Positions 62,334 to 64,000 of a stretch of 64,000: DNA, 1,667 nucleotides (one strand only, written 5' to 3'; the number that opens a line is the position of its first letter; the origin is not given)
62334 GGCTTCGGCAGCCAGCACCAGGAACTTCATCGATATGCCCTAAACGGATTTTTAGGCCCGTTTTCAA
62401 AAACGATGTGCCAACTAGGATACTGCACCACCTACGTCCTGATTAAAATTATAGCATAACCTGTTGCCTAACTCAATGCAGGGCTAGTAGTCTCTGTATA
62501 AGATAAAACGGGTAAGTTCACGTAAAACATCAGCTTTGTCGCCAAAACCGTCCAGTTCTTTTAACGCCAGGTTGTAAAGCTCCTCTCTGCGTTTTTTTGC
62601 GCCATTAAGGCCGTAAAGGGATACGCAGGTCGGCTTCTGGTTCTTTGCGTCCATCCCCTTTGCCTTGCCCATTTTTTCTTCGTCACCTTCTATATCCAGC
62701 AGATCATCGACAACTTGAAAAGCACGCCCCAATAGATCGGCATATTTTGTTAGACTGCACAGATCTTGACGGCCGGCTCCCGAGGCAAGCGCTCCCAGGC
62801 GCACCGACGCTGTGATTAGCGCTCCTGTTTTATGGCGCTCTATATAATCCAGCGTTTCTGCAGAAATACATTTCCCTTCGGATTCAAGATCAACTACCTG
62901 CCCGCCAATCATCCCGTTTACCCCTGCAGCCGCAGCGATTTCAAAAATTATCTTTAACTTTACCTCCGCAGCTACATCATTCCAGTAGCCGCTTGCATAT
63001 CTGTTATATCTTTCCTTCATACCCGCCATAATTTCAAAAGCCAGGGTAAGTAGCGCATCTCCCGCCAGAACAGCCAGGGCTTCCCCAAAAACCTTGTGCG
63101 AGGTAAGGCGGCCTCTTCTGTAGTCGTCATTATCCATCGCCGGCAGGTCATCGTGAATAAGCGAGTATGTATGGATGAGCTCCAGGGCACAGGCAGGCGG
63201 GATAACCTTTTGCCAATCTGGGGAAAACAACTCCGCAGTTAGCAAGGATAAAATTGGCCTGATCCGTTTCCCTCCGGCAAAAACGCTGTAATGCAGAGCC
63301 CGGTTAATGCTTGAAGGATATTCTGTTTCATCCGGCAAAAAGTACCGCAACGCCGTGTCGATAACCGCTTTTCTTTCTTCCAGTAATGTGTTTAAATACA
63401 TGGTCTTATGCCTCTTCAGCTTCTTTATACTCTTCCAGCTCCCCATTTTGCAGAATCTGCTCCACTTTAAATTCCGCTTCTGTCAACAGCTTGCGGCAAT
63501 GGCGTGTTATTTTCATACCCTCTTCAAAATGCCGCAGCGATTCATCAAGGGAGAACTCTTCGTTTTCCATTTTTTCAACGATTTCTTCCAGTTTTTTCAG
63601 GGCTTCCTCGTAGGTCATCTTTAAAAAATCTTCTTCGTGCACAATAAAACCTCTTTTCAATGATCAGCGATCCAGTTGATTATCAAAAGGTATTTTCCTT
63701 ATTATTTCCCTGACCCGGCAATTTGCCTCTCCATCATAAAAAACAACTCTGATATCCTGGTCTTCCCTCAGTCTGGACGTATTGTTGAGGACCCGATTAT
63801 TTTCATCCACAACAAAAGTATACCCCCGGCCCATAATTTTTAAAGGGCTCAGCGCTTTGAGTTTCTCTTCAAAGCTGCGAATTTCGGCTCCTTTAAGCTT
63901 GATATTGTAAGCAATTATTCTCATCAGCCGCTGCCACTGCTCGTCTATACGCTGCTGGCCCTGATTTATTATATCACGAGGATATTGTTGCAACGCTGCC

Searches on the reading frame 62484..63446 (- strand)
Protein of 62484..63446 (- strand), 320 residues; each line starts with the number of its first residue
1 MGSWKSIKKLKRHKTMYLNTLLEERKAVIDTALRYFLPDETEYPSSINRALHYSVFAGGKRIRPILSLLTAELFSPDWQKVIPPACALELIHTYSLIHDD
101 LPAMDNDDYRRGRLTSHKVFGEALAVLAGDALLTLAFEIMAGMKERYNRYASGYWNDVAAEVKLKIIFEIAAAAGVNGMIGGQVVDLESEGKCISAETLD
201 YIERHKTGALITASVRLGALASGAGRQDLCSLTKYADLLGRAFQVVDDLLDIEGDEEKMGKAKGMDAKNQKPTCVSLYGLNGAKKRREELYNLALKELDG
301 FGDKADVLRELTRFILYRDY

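Call 4: search_protein_families(library=pfam, proteins=[window:62484-63446:-], max_evalue=0.01)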
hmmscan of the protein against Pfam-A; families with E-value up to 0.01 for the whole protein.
window:62484-63446:- (320 aa): 1 family
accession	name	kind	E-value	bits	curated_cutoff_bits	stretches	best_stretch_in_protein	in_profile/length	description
PF00348.22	polyprenyl_synt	-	4.8e-56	190.2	27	1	46-297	3-237/251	Polyprenyl synthetase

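Call 5: search_protein_families(library=ncbifam, proteins=[window:62484-63446:-], max_evalue=0.01)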
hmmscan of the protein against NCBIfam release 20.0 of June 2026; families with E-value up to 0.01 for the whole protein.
window:62484-63446:- (320 aa): 16 families
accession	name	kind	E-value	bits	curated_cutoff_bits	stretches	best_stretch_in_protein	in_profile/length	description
NF045485.1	FPPsyn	subfamily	9.2e-105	349.9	275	1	23-320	2-288/288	farnesyl diphosphate synthase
NF045685.1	GGPPSynCrtE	equivalog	1.1e-94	316.8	460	1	18-319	3-292/293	geranylgeranyl diphosphate synthase CrtE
NF007877.0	PRK10581.1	equivalog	3.7e-78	262.7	321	1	21-319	6-298/299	(2E,6E)-farnesyl diphosphate synthase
NF041169.1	f2_encap_cargo4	exception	1.4e-57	195.5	450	1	57-297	48-270/334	family 2 encapsulin nanocompartment cargo protein polyprenyl transferase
NF040698.1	IdsA_Meth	equivalog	7.4e-53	179.9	468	1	21-290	6-261/328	short chain isoprenyl diphosphate synthase IdsA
NF041003.1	GGPP_syn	equivalog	5.7e-42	143.9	500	1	29-310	13-279/326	geranylgeranyl diphosphate synthase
TIGR02748.1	GerC3_HepT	equivalog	2.5e-34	118.8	456.55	1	28-284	15-247/319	heptaprenyl diphosphate synthase component II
NF045628.1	HxpDPsynlarge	equivalog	3.5e-34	118.2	500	2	45-150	21-125/311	hexaprenyl-diphosphate synthase large subunit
NF008140.0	PRK10888.1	equivalog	2.1e-33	116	412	1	46-299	31-263/323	octaprenyl diphosphate synthase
NF045549.1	GGPPsyn_IdsB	equivalog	3.9e-32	111.6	475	1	58-286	64-275/346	geranylgeranyl diphosphate synthase IdsB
NF040789.2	gerfarn_diphsyn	equivalog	1.9e-30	106.2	560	1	21-278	10-265/345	geranylfarnesyl diphosphate synthase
NF042417.1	NPPPS_Mycobact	equivalog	2.7e-29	102.3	600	2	202-299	178-275/335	nonaprenyl/(2E,6E)-farnesyl/geranylgeranyl diphosphat synthase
TIGR02749.1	prenyl_cyano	equivalog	2e-27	96.1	383.2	2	56-141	41-127/322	solanesyl diphosphate synthase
NF040627.1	GFPS_Meth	equivalog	9.9e-23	81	600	1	45-252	26-210/285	geranylfarnesyl diphosphate synthase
NF042416.1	GFPPS_Mycobact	equivalog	3.6e-16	59.1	600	1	47-277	30-264/350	bifunctional (2E,6E)-farnesyl/geranyl diphosphate synthase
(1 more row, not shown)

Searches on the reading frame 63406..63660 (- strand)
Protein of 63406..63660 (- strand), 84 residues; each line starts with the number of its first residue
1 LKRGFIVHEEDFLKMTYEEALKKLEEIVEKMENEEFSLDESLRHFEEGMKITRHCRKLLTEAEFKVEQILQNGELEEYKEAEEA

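Call 4: search_protein_families(library=pfam, proteins=[window:63406-63660:-], max_evalue=0.01)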
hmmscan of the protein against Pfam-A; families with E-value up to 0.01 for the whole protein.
window:63406-63660:- (84 aa): 1 family
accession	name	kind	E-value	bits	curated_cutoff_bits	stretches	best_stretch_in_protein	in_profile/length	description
PF02609.21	Exonuc_VII_S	-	2.7e-20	72.6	24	1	17-68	1-52/52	Exonuclease VII small subunit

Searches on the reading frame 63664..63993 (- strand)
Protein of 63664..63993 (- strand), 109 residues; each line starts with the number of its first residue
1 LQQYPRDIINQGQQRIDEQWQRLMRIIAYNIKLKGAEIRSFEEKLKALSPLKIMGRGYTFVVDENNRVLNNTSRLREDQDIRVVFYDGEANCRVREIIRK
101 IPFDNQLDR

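Call 27: search_protein_families(library=pfam, proteins=[window:63664-63993:-], max_evalue=0.0001)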
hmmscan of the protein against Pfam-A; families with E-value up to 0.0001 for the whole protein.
window:63664-63993:- (109 aa): 1 family
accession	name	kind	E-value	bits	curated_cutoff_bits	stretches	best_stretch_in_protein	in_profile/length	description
PF02601.20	Exonuc_VII_L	-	9.9e-14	52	35.9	1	3-93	224-315/315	Exonuclease VII, large subunit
